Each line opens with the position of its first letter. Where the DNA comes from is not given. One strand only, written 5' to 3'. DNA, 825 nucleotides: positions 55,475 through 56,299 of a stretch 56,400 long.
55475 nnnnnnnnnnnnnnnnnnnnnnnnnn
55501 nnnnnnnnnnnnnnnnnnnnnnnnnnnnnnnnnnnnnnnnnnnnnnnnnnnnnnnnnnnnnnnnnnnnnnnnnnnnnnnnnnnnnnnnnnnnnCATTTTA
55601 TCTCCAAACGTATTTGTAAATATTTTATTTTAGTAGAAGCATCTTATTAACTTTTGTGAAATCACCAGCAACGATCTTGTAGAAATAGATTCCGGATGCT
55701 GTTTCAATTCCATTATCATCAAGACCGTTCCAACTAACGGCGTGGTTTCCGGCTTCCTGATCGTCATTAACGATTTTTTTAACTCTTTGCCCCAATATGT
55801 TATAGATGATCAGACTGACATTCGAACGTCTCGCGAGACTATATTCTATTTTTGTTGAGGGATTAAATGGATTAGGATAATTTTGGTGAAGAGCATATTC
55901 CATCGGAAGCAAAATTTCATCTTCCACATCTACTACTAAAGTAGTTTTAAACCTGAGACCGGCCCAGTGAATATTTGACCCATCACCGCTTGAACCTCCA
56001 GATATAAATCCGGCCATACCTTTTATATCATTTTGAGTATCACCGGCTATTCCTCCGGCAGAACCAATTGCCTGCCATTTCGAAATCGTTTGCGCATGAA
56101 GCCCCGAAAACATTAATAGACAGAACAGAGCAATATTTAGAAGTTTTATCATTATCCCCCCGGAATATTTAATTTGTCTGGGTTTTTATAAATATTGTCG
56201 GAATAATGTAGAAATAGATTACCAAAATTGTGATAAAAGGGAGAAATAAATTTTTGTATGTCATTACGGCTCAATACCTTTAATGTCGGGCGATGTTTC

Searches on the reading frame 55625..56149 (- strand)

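Call 70: search_protein_families(library=pfam, proteins=[window:55625-56149:-], max_evalue=1)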
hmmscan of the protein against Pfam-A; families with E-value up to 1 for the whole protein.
window:55625-56149:- (174 aa): 3 families
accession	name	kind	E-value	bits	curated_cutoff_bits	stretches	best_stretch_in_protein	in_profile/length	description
PF13860.13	FlgD_ig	-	7.5e-11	42.3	27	1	100-161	13-75/79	FlgD Ig-like domain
PF18962.6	Por_Secre_tail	-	5e-07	30.4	27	1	91-170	2-73/75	Secretion system C-terminal sorting domain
PF13585.12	CHU_C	-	0.00022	21.8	27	1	100-161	19-72/86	CHU_C Type IX secretion signal domain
